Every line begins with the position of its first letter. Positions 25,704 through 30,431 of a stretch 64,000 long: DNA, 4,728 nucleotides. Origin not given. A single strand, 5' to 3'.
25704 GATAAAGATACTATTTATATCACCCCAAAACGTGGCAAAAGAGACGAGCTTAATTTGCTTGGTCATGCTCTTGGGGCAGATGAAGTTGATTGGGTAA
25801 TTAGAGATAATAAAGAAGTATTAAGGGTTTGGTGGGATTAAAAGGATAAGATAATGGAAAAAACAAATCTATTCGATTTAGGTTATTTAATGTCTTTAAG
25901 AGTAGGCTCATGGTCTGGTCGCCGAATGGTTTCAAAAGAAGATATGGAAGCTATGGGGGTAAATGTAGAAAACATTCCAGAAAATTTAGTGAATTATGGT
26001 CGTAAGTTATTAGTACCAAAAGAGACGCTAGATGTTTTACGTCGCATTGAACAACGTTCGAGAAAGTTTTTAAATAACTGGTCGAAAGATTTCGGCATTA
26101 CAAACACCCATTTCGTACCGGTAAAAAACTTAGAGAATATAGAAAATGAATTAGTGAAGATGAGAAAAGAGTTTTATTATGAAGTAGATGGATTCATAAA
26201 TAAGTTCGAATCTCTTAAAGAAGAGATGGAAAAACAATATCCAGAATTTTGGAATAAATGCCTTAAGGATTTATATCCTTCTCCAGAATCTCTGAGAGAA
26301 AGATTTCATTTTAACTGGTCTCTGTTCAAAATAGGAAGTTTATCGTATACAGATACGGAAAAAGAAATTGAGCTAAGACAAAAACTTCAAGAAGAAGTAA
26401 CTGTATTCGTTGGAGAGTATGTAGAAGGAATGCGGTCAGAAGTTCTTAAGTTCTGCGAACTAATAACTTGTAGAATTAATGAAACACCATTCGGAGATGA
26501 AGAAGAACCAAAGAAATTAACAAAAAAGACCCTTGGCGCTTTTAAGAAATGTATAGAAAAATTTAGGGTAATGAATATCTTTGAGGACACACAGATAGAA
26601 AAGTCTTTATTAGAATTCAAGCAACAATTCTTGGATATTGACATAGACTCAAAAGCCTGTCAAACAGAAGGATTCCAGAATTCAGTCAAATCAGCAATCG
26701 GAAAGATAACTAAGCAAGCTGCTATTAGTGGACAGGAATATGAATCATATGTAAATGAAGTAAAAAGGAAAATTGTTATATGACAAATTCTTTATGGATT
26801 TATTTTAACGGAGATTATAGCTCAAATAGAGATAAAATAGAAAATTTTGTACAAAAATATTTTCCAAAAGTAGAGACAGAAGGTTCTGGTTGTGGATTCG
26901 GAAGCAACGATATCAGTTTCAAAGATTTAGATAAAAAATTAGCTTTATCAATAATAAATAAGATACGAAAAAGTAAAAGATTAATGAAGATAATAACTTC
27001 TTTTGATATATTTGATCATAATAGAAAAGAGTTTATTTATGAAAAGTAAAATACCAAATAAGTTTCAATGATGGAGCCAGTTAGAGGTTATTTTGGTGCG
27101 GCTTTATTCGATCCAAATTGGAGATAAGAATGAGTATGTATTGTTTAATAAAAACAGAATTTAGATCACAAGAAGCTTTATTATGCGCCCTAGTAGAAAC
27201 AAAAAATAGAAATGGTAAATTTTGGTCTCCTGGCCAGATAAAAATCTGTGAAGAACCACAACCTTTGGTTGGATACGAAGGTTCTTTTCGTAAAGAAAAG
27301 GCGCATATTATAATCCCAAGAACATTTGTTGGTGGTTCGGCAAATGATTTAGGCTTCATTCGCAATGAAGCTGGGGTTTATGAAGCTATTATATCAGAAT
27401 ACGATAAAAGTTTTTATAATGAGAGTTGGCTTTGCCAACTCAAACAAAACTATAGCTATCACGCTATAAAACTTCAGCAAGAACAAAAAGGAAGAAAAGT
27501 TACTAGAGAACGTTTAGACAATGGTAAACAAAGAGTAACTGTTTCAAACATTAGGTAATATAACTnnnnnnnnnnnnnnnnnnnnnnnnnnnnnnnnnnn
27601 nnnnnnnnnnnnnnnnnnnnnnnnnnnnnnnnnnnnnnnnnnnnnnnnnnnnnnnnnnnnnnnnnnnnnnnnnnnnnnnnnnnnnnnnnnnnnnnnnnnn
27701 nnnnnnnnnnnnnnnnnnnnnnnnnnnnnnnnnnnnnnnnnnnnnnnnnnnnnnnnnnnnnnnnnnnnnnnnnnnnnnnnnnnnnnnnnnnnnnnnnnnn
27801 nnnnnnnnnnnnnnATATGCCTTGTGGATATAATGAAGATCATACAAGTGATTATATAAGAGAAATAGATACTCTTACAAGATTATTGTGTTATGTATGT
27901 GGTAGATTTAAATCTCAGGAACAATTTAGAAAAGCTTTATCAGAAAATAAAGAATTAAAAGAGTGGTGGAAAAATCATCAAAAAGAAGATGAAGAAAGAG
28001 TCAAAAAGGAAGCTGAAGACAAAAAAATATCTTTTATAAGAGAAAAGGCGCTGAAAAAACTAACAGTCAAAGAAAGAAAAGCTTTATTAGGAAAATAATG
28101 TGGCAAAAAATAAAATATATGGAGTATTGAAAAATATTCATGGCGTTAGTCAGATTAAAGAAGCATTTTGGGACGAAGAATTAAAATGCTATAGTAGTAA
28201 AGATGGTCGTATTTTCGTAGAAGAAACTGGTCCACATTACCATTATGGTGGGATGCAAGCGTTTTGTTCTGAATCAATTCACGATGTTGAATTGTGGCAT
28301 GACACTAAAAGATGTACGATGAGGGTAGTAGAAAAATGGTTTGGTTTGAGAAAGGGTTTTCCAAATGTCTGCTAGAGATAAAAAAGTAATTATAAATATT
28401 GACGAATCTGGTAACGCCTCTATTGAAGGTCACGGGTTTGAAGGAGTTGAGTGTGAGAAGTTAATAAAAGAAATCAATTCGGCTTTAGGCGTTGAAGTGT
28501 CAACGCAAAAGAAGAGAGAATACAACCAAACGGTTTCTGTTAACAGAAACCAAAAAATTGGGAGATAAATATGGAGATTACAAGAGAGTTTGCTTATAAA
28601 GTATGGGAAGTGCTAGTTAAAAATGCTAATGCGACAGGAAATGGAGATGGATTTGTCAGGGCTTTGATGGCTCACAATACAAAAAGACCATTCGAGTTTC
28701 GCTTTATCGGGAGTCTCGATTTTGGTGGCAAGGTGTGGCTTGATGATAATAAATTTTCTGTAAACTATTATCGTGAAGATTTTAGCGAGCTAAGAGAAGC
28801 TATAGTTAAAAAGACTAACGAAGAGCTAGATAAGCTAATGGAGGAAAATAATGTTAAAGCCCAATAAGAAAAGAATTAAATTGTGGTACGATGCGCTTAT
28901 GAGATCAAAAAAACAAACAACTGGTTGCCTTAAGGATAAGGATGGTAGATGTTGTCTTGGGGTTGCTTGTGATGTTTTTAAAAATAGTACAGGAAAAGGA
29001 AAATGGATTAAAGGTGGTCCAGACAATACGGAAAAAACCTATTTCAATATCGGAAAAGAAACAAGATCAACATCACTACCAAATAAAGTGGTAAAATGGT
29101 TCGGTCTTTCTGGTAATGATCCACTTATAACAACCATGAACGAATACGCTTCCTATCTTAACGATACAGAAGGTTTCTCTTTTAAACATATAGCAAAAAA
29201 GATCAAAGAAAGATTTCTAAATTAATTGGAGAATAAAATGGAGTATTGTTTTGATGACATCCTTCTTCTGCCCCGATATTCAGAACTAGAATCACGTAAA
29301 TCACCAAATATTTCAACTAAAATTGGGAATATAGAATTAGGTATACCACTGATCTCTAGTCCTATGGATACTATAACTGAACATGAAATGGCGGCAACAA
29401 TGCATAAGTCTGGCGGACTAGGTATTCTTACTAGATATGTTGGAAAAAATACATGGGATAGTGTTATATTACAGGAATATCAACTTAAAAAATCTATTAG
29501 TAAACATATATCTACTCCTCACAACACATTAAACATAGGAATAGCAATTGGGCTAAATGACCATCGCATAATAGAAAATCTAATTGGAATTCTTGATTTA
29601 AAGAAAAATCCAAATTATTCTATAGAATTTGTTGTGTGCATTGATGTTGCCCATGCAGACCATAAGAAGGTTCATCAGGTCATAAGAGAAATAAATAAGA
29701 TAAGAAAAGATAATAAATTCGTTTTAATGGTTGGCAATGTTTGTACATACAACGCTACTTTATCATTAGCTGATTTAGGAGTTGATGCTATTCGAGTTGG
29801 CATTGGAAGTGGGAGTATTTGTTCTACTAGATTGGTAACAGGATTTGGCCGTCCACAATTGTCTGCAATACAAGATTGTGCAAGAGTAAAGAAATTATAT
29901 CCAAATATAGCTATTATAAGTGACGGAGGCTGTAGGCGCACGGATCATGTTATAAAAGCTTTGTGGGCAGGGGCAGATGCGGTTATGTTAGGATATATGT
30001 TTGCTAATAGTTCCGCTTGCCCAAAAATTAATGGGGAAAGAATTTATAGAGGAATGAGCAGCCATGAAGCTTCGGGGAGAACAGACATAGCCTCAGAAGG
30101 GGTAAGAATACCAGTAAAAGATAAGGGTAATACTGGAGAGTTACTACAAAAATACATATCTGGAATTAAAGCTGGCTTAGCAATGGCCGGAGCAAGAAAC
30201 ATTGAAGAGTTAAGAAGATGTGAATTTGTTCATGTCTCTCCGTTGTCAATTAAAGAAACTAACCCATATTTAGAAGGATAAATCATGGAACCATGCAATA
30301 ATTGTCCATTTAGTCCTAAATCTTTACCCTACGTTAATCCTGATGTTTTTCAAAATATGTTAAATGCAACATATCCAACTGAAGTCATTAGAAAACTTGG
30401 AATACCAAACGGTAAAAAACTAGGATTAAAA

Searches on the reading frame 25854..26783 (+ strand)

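Call 73: search_protein_families(library=phrogs, proteins=[window:25854-26783:+], max_evalue=0.00001)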
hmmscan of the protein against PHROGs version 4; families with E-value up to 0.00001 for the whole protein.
window:25854-26783:+ (309 aa): 0 families

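Call 104: search_protein_families(library=pfam, proteins=[window:25854-26783:+], max_evalue=0.0001)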
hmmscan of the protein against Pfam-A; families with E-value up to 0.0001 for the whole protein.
window:25854-26783:+ (309 aa): 1 family
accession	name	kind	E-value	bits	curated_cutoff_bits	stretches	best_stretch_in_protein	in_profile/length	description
PF11348.13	DUF3150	-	3.7e-23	82.6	24.9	1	12-244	6-217/257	Protein of unknown function (DUF3150)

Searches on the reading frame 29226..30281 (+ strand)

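Call 44: search_protein_families(library=phrogs, proteins=[window:29226-30281:+], max_evalue=0.00001)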
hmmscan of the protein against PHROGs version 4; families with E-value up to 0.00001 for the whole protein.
window:29226-30281:+ (351 aa): 1 family
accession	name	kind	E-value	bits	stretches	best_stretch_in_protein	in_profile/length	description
phrog_9582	-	other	1.2e-70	239.3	1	3-348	6-346/353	dehydrogenase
